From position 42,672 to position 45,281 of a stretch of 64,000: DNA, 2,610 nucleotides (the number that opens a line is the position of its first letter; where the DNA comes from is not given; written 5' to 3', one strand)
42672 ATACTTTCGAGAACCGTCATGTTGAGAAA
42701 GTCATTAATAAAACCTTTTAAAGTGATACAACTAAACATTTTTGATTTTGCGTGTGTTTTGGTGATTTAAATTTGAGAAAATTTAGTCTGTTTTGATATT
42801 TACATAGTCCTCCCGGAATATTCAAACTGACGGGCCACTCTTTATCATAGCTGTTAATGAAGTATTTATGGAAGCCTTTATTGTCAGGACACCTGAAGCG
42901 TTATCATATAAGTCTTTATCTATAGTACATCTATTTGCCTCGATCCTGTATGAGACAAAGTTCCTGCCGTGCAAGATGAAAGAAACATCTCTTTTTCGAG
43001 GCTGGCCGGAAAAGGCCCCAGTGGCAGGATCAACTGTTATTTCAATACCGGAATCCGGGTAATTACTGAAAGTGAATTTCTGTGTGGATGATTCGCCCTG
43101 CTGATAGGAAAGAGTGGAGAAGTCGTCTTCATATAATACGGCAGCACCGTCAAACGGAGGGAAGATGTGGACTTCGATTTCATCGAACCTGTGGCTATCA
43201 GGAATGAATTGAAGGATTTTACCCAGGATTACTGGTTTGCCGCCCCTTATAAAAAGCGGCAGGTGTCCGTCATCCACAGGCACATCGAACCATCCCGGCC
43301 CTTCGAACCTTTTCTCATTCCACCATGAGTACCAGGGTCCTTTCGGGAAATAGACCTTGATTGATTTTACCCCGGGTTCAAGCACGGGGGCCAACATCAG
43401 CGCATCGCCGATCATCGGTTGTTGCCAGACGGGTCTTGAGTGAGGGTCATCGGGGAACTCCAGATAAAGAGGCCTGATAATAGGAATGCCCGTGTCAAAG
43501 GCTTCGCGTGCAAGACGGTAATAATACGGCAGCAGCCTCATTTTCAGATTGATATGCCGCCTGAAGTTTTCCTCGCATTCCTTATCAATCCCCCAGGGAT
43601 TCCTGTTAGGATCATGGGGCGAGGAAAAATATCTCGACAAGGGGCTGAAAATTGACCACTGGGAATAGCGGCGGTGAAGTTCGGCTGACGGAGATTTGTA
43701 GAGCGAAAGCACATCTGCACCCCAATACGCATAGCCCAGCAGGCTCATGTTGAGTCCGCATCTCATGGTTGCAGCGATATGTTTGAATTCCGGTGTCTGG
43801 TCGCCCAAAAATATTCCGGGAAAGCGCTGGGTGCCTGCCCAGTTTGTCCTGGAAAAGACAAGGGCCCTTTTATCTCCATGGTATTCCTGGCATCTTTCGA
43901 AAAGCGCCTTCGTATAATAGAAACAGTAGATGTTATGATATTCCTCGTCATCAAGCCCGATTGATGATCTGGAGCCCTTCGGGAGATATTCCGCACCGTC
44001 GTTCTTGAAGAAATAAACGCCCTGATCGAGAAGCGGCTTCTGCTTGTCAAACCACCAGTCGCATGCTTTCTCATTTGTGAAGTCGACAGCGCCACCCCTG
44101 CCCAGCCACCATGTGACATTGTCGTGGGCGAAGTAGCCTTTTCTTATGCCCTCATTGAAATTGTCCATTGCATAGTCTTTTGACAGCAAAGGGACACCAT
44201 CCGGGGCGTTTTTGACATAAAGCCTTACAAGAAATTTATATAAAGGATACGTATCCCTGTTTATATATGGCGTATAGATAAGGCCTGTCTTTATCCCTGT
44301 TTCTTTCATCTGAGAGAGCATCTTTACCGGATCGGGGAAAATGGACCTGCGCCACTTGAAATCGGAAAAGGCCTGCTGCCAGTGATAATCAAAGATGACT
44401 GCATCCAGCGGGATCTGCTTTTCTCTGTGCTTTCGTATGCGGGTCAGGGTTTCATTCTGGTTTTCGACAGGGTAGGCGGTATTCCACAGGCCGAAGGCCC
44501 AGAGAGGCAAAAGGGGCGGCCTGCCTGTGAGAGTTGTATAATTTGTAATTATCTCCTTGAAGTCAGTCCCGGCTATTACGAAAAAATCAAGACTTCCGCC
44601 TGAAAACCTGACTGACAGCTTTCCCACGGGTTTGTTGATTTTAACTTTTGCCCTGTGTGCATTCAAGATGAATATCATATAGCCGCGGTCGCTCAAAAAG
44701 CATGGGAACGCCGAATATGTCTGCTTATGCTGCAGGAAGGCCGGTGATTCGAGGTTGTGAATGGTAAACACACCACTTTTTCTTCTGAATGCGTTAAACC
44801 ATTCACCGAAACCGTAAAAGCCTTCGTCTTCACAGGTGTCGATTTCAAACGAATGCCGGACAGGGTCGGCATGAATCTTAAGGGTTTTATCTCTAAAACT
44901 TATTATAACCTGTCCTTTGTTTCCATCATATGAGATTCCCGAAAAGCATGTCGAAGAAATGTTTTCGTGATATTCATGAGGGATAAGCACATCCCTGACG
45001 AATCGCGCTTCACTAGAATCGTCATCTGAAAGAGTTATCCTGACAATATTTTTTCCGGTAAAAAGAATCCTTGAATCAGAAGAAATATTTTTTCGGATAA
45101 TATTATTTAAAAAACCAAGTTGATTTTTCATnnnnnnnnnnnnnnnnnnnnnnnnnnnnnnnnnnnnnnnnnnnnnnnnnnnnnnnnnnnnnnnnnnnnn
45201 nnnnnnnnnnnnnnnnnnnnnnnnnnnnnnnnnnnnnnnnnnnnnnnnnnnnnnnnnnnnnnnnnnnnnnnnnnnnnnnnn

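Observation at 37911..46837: Glycoside catabolic locus in which a GH31 glycosidase is translationally coupled to an IlvD/EDD dehydratase, plus FAD oxidoreductase, GPH symporter, class V aminotransferase and a GntR regulator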

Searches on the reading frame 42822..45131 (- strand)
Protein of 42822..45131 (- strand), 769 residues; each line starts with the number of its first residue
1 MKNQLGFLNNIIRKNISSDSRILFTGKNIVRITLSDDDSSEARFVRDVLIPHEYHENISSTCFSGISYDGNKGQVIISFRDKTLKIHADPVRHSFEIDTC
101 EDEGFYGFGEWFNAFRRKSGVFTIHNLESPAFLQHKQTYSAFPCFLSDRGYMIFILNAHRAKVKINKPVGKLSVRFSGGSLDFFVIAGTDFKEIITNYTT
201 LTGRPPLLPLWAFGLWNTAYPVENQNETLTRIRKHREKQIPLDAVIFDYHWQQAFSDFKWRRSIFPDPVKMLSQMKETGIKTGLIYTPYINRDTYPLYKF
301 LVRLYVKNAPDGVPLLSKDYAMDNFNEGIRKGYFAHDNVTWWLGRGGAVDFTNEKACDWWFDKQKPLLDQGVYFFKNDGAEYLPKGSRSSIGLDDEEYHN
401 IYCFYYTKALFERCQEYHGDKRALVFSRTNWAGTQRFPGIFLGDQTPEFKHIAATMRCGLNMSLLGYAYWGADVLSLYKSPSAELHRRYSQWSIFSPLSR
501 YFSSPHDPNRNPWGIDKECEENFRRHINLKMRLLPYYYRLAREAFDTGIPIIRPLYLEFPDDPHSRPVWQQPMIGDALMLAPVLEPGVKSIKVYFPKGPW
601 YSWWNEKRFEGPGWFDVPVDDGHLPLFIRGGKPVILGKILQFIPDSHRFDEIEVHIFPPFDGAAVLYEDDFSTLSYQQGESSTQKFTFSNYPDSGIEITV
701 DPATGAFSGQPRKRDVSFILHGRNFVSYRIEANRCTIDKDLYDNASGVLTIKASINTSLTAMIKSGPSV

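Call 3: search_protein_families(library=pfam, proteins=[window:42822-45131:-])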
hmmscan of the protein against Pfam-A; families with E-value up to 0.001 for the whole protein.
window:42822-45131:- (769 aa): 4 families
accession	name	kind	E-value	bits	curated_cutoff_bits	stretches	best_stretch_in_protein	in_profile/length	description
PF01055.32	Glyco_hydro_31_2nd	-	1e-71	242.4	23.5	1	205-540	1-328/328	Glycosyl hydrolases family 31 TIM-barrel domain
PF21365.3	Glyco_hydro_31_3rd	-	2.2e-23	83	24.4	1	548-632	1-85/87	Glycosyl hydrolase family 31 C-terminal domain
PF17137.9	DUF5110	-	1.3e-13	51.2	27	1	651-722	1-70/71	Domain of unknown function (DUF5110)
PF13802.12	Gal_mutarotas_2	-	7e-10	39.9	27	1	89-161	104-181/184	Glycosyl hydrolase 31 N-terminal galactose mutarotase-like domain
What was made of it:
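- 42822..45131 (-): Cytoplasmic GH31 alpha-glycosidase, 769 aa, from an uncharacterised YicI-related clade. Pfam (call 3).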

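Call 4: search_protein_families(library=ncbifam, proteins=[window:42822-45131:-])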
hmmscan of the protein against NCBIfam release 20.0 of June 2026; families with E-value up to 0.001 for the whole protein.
window:42822-45131:- (769 aa): 3 families
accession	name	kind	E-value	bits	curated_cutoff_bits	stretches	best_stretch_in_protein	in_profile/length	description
NF007940.0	PRK10658.1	equivalog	2.8e-111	373.3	606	2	325-664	356-697/771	alpha-xylosidase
NF040948.1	alpha_gluc_MalA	equivalog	1e-68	232.2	800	1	78-637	36-609/627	alpha-glucosidase MalA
NF007746.0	PRK10426.1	equivalog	5.5e-51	173.7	553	1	121-631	164-667/683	alpha-glucosidase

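Call 14: find_homologous_proteins(query=window:42825-45131:-, max_evalue=1e-30)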
Query window:42825-45131:- (769 aa): 616 proteins with E <= 1e-30 among 7505 candidates; the best 120 are listed.
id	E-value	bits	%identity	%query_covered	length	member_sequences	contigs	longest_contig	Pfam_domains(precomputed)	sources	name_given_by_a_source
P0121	0.0e+0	1676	90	100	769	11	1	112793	PF21365.4,PF13802.13,PF01055.33,PF17137.10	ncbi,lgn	-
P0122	0.0e+0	1504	84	97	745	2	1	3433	PF21365.4,PF13802.13,PF01055.33,PF17137.10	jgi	-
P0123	0.0e+0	1493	80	99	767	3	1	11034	PF21365.4,PF13802.13,PF01055.33,PF17137.10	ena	-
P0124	0.0e+0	1464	80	97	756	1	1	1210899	PF21365.4,PF13802.13,PF01055.33,PF17137.10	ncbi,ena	-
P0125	0.0e+0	1447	78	99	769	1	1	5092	PF21365.4,PF13802.13,PF01055.33,PF17137.10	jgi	jgi:alpha-glucosidase (family GH31 glycosyl hydrolase)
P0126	0.0e+0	1446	78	99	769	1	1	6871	PF21365.4,PF13802.13,PF01055.33,PF17137.10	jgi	jgi:alpha-D-xyloside xylohydrolase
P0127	0.0e+0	1210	67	97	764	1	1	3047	PF21365.4,PF13802.13,PF01055.33,PF17137.10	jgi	-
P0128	0.0e+0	1051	60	96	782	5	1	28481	PF21365.4,PF13802.13,PF01055.33,PF17137.10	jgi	-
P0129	0.0e+0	1021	58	92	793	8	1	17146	PF21365.4,PF13802.13,PF01055.33,PF17137.10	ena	-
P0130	0.0e+0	1018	58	92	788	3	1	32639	PF21365.4,PF13802.13,PF01055.33,PF17137.10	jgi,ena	-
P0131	1.2e-297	1008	56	96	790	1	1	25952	PF21365.4,PF13802.13,PF01055.33,PF17137.10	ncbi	-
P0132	1.0e-296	1004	55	97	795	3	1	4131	PF21365.4,PF13802.13,PF01055.33,PF17137.10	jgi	jgi:alpha-D-xyloside xylohydrolase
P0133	6.4e-291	985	54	98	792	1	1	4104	PF21365.4,PF13802.13,PF01055.33,PF17137.10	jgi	-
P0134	3.9e-289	979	57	97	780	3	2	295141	PF21365.4,PF13802.13,PF01055.33,PF17137.10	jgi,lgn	-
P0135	1.2e-288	978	55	92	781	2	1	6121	PF21365.4,PF13802.13,PF01055.33,PF17137.10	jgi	-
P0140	5.2e-277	939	52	96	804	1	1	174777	PF21365.4,PF13802.13,PF01055.33,PF17137.10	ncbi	ncbi:MAG: TIM-barrel domain-containing protein [Thermodesulfobacteriota bacterium]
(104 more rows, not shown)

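Call 15: find_encoding_contigs(protein=P0124, flank=10000, max_places=2)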
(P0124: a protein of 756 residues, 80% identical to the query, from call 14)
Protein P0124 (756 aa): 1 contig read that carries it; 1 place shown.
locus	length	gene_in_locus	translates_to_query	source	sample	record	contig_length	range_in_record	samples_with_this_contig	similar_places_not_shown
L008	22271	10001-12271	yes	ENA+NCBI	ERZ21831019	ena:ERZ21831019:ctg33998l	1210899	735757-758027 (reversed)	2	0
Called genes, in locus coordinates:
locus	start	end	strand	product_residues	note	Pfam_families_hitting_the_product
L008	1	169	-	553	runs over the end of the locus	PF03485:Arg_tRNA_synt_N, PF00750:tRNA-synt_1d, PF05746:DALR_1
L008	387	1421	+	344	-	PF01628:HrcA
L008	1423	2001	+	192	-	PF01025:GrpE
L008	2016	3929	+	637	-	PF00012:HSP70, PF14450:FtsA (faint), PF06723:MreB_Mbl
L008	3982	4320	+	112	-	PF09723:Zn_ribbon_8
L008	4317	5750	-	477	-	PF01636:APH (faint), PF01163:RIO1 (faint), PF03109:ABC1 (weak), PF00069:Pkinase (faint), PF06293:Kdo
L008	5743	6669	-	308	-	PF03279:Lip_A_acyltrans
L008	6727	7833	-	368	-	PF00226:DnaJ, PF01556:DnaJ_C, PF00684:DnaJ_CXXCXGXG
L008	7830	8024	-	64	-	PF01192:RNA_pol_Rpb6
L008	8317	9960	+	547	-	PF00920:ILVD_EDD_N, PF24877:ILV_EDD_C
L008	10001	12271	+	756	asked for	PF13802:Gal_mutarotas_2, PF01055:Glyco_hydro_31_2nd, PF21365:Glyco_hydro_31_3rd, PF17137:DUF5110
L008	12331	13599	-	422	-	PF01116:F_bP_aldolase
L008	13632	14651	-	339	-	PF00316:FBPase, PF18913:FBPase_C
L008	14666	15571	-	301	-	PF00753:Lactamase_B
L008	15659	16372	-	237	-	PF24860:FdhE_C (weak)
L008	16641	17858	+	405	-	PF10518:TAT_signal (weak), PF01058:Oxidored_q6, PF14720:NiFe_hyd_SSU_C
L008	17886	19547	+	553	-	PF27537:HoxH (faint), PF00374:NiFeSe_Hases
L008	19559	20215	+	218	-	PF01292:Ni_hydr_CYTB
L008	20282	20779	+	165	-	PF01750:HycI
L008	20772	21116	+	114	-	PF01155:HypA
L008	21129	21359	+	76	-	PF01455:HupF_HypC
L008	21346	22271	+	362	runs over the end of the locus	PF01924:HypD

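Call 16: find_encoding_contigs(protein=P0134, flank=10000, max_places=2)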
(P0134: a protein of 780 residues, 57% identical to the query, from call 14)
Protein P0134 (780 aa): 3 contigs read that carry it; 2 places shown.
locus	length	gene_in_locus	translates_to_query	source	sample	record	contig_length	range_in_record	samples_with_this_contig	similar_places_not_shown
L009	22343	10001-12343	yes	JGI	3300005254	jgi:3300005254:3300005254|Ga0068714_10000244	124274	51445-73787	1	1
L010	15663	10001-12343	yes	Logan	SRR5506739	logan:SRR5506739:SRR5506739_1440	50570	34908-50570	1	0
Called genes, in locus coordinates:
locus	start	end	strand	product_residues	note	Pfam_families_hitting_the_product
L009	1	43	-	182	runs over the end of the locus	-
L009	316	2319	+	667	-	PF07228:SpoIIE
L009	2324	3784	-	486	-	PF00270:DEAD, PF04851:ResIII, PF00271:Helicase_C, PF16124:RecQ_Zn_bind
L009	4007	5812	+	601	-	PF00009:GTP_EFTU, PF01926:MMR_HSR1 (faint), PF22042:EF-G_D2, PF03144:GTP_EFTU_D2, PF00679:EFG_C, PF21018:BipA_C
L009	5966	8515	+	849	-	PF07696:7TMR-DISMED2, PF07695:7TMR-DISM_7TM, PF00512:HisKA (faint), PF02518:HATPase_c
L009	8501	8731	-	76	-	-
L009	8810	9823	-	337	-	PF23023:Anti-Pycsar_Apyc1, PF00753:Lactamase_B (weak), PF12706:Lactamase_B_2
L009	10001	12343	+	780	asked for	PF13802:Gal_mutarotas_2, PF01055:Glyco_hydro_31_2nd, PF21365:Glyco_hydro_31_3rd, PF17137:DUF5110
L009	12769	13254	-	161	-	-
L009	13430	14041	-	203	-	PF04893:Yip1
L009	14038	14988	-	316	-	PF00574:CLP_protease (weak), PF25145:NfeD1b_N, PF01343:Peptidase_S49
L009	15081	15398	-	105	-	-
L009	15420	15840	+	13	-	-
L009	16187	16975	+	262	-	PF05690:ThiG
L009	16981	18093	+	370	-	PF04055:Radical_SAM, PF06968:BATS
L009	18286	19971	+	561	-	PF02690:Na_Pi_cotrans, PF01895:PhoU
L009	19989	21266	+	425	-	PF13185:GAF_2, PF01590:GAF, PF00512:HisKA, PF13581:HATPase_c_2 (weak), PF02518:HATPase_c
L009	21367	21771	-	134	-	PF00072:Response_reg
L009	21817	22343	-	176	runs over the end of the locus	PF01058:Oxidored_q6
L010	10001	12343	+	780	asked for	PF13802:Gal_mutarotas_2, PF01055:Glyco_hydro_31_2nd, PF21365:Glyco_hydro_31_3rd, PF17137:DUF5110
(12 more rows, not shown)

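Call 17: find_encoding_contigs(protein=P0140, flank=10000, max_places=2)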
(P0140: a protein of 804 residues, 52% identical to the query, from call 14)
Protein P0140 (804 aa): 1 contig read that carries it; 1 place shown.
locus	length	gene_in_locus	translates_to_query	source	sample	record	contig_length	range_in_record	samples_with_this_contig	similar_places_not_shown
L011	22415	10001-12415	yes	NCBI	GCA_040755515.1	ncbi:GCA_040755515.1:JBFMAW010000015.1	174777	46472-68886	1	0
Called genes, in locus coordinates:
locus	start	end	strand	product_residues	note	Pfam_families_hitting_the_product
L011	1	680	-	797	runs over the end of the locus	PF08448:PAS_4, PF13188:PAS_8 (weak), PF13426:PAS_9 (weak), PF08448:PAS_4, PF13426:PAS_9, PF00512:HisKA, PF02518:HATPase_c, PF00072:Response_reg, +1 more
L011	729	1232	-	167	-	PF01584:CheW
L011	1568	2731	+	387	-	PF00072:Response_reg, PF02518:HATPase_c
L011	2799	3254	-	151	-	PF00072:Response_reg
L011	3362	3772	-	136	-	-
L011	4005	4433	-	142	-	-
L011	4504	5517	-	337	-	PF01925:TauE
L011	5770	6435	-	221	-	-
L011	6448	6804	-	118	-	PF00072:Response_reg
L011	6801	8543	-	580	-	PF02743:dCache_1, PF00512:HisKA, PF02518:HATPase_c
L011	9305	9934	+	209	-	PF13675:PilJ (weak), PF00015:MCPsignal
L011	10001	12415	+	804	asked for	PF13802:Gal_mutarotas_2, PF01055:Glyco_hydro_31_2nd, PF21365:Glyco_hydro_31_3rd, PF17137:DUF5110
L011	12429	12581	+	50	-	-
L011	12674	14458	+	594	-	PF00989:PAS, PF08448:PAS_4, PF13426:PAS_9, PF00989:PAS, PF13188:PAS_8, PF13426:PAS_9, PF00989:PAS, PF13426:PAS_9, +7 more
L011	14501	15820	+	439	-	PF00232:Glyco_hydro_1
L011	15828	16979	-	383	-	PF10509:GalKase_gal_bdg, PF00288:GHMP_kinases_N, PF08544:GHMP_kinases_C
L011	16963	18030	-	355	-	PF01087:GalP_UDP_transf, PF02744:GalP_UDP_tr_C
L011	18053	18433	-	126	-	-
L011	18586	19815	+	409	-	PF02746:MR_MLE_N, PF13378:MR_MLE_C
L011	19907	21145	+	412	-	PF02515:CoA_transf_3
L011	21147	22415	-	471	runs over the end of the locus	PF02596:DUF169, PF01121:CoaE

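Call 25: search_solved_structures(query=window:42825-45131:-, max_evalue=1e-30)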
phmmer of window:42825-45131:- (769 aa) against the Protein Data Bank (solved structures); distinct sequences matched with E-value up to 1e-30: 48.
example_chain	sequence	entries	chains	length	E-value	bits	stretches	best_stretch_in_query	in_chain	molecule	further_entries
9kz6_A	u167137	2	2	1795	2.7e-82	280.3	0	378-634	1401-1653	Maltase-glucoamylase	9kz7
8t7z_A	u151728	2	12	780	1.1e-78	268.4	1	97-640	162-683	Alpha-glucosidase yicI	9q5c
1we5_A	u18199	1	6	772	1.7e-74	254.5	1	97-663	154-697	Putative family 31 glucosidase yicI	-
2f2h_A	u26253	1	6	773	1.7e-74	254.5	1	97-663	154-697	Putative family 31 glucosidase yicI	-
1xsi_A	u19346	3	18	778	1.8e-74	254.5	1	97-663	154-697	Putative family 31 glucosidase yicI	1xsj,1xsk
6jr6_A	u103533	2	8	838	7e-69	236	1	101-702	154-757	Candidate alpha-glycosidase Glycoside hydrolase family 31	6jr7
6jr8_A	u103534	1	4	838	3.7e-68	233.6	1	101-702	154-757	Candidate alpha-glycosidase Glycoside hydrolase family 31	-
5i0d_A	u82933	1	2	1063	1.4e-63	218.4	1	99-669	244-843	Lmo2446 protein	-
4kmq_A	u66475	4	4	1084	1.5e-63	218.3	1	99-669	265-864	Lmo2446 protein | Alpha-xylosidase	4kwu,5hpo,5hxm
5f7u_A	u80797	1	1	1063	6.1e-63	216.3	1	99-669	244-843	Cycloalternan-forming enzyme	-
4b9y_A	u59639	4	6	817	2.6e-61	210.9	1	81-737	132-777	ALPHA-GLUCOSIDASE, PUTATIVE, ADG31B | Oligosaccharide 4-alpha-D-glucosyltransferase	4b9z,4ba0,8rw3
5npc_A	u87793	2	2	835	2.8e-61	210.8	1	81-737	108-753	Oligosaccharide 4-alpha-D-glucosyltransferase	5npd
5i23_A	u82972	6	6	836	3e-61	210.7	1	81-737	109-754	Oligosaccharide 4-alpha-D-glucosyltransferase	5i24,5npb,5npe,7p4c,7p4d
5f7c_A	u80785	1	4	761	2.9e-53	184.3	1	92-631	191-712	Alpha-glucosidase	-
5f0e_A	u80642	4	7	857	2.6e-49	171.2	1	122-690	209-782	Neutral alpha-glucosidase AB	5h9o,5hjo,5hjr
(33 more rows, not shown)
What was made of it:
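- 42822..45131 (-): PDB best hit is YicI at 254-268 bits (call 25).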

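Call 40: find_related_loci(query=window:42825-45131:-, collection=metagenome_contigs, flank=8000)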
Query window:42825-45131:- (769 aa) in metagenome_contigs; peptide patterns used: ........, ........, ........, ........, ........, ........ (x = any residue, [..] = any of these).
67 stretches matched a pattern; 9 encode a relative of the query (tblastn E <= 1e-3); 9 distinct loci.
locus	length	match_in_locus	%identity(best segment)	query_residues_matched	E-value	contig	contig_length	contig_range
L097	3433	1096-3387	83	1-764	0e+0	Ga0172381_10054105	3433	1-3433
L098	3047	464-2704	67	21-766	0e+0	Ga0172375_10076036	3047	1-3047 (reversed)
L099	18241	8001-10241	60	20-755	0e+0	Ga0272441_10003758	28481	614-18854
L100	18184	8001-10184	58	12-721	0e+0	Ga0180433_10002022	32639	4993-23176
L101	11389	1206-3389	58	12-721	0e+0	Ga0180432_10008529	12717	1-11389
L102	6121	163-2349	55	11-721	0e+0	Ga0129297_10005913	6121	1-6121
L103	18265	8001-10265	57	15-759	0e+0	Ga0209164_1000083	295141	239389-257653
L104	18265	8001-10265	57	15-759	0e+0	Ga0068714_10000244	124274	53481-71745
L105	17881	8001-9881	44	94-721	7e-177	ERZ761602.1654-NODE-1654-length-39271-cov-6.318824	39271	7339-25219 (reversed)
